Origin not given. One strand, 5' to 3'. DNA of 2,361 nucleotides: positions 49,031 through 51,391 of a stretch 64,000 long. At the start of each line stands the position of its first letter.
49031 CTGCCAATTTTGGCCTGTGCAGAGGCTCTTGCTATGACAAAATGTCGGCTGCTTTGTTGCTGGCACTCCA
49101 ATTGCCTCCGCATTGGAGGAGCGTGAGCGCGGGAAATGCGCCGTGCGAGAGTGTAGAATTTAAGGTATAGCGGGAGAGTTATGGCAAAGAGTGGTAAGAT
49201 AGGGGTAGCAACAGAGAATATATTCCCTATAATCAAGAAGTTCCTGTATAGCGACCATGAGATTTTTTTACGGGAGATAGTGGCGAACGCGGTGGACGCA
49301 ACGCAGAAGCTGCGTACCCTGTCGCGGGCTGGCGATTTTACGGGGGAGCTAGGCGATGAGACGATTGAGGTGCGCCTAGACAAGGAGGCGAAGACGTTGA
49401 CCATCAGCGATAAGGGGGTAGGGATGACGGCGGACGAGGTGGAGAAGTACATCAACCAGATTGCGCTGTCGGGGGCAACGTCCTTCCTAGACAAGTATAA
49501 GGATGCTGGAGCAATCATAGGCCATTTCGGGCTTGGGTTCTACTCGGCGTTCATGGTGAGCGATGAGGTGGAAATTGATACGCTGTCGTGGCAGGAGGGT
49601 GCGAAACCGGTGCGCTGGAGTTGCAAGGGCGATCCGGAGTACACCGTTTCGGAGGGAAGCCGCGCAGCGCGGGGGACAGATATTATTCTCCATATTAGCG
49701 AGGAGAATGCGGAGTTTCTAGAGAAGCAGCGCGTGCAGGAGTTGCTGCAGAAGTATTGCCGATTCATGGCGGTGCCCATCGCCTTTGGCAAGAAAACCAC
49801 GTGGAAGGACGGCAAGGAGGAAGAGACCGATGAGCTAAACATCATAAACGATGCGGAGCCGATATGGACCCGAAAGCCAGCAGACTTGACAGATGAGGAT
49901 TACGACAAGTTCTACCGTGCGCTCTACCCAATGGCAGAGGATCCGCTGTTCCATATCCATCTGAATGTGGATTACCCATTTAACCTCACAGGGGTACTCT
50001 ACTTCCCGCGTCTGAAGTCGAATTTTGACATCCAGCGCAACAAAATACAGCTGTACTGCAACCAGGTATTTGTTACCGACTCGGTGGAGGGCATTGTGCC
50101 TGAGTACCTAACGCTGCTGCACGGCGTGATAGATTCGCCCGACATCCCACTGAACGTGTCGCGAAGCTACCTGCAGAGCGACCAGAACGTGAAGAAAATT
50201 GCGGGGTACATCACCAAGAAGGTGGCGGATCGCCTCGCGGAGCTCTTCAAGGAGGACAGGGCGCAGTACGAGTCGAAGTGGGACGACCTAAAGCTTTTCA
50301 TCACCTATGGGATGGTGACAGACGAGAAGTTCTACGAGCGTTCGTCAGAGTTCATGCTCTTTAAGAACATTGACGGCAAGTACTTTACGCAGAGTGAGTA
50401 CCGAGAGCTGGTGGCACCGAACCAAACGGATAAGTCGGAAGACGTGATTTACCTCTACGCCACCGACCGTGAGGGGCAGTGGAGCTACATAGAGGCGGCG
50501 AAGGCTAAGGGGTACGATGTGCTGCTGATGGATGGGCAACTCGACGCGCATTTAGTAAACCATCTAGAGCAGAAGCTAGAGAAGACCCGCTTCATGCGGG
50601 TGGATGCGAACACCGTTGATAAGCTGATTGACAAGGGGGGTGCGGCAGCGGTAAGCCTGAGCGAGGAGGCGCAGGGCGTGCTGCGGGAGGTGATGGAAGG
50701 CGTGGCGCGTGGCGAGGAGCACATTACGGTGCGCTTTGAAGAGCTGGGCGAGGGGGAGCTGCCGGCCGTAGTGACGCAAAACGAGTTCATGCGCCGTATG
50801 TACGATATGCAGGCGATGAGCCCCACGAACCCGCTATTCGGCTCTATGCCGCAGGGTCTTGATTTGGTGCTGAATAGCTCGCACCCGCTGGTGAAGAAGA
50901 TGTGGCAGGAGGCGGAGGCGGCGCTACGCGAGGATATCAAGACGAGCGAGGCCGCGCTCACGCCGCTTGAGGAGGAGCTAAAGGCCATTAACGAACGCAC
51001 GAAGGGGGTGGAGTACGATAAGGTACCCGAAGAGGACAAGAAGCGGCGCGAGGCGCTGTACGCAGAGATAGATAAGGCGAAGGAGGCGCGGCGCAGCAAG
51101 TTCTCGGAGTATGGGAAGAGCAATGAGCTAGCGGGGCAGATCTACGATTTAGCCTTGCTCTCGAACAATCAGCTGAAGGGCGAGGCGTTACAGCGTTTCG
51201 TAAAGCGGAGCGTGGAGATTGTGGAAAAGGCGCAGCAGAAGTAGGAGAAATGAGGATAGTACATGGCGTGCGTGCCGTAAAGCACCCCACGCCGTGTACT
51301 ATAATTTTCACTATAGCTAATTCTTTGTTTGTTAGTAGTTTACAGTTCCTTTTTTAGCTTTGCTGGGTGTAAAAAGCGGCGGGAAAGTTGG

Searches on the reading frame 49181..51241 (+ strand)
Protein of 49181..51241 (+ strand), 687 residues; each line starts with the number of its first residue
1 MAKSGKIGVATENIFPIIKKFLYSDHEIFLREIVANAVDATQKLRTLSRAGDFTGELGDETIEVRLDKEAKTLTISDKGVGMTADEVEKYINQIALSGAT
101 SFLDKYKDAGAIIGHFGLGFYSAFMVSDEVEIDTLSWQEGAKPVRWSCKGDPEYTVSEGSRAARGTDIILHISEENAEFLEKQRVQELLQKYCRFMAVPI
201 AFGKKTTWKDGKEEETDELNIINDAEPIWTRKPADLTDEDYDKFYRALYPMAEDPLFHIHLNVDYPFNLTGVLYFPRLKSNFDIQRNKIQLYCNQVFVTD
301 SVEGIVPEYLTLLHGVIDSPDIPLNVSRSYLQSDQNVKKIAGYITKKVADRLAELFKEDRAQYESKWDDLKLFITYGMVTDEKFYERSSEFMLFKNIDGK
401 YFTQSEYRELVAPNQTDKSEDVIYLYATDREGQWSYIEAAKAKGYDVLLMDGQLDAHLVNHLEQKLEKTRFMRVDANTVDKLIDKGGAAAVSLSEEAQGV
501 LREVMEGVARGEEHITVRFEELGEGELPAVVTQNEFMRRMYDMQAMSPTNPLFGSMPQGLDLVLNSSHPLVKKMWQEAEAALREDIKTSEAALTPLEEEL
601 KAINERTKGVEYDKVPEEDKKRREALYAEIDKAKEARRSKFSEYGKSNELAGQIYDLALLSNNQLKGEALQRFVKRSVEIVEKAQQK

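Call 30: list_cluster_members(proteins=[window:49181-51241:+, window:43331-44749:+, window:44757-46487:+, window:46512-48932:+, window:43127-43306:+, window:36466-39111:+, window:26369-28393:+])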
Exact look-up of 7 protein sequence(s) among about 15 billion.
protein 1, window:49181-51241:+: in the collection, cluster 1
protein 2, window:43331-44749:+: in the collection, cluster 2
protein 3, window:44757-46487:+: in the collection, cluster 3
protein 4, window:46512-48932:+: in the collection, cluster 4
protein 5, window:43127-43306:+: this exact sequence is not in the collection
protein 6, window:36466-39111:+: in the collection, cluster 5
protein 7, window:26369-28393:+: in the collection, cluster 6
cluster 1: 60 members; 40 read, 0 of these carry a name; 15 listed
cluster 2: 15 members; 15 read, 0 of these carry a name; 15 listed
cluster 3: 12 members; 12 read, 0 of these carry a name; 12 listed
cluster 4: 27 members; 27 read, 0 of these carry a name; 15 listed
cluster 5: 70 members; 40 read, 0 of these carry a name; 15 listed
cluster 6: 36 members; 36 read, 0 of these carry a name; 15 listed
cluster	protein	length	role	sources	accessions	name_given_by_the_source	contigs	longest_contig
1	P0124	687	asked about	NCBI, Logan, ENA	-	-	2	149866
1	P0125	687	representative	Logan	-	-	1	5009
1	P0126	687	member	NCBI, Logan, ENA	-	-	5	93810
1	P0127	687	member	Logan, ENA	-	-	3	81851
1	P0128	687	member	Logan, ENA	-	-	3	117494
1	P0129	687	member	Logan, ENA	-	-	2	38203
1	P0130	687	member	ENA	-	-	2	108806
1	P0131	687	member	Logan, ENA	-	-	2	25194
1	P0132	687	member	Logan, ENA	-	-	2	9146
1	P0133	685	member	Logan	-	-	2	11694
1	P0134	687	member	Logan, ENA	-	-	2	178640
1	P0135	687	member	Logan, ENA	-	-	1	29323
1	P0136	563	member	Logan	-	-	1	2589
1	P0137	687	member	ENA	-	-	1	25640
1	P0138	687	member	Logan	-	-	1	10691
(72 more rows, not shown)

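Call 55: find_homologous_proteins(query=window:49181-51241:+, max_evalue=1e-100)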
Query window:49181-51241:+ (687 aa): 8000 proteins with E <= 1e-100 among 8000 candidates; the best 120 are listed.
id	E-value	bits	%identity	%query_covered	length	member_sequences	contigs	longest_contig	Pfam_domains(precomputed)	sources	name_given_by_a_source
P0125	0.0e+0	1517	98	100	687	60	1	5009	PF02518.32,PF00183.24,PF13589.13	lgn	-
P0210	0.0e+0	1516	99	100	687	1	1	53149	PF02518.32,PF00183.24,PF13589.13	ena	-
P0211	0.0e+0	1516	98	100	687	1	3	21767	PF02518.32,PF00183.24,PF13589.13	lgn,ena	-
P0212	0.0e+0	1509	98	100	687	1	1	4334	PF02518.32,PF00183.24,PF13589.13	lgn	-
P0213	0.0e+0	1356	87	100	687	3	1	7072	PF02518.32,PF00183.24,PF13589.13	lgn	-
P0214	0.0e+0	1350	86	100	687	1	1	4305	PF02518.32,PF00183.24,PF13589.13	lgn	-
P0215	0.0e+0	1348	86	100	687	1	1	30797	PF02518.32,PF00183.24,PF13589.13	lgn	-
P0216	0.0e+0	1320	84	100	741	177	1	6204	PF02518.32,PF00183.24,PF13589.13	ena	-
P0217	0.0e+0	1311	83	100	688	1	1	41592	PF02518.32,PF00183.24,PF13589.13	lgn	-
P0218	0.0e+0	1304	84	100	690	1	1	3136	PF02518.32,PF00183.24,PF13589.13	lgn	-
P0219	0.0e+0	1078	70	99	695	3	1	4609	PF02518.32,PF00183.24,PF13589.13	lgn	-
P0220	0.0e+0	1049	68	99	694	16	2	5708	PF02518.32,PF00183.24,PF13589.13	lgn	-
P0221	0.0e+0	1030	66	99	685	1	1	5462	PF02518.32,PF00183.24,PF13589.13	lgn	-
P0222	2.6e-290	983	63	99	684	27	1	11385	PF02518.32,PF00183.24,PF13589.13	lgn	-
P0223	4.7e-290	982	64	99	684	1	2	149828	PF02518.32,PF00183.24,PF13589.13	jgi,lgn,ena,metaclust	metaclust:\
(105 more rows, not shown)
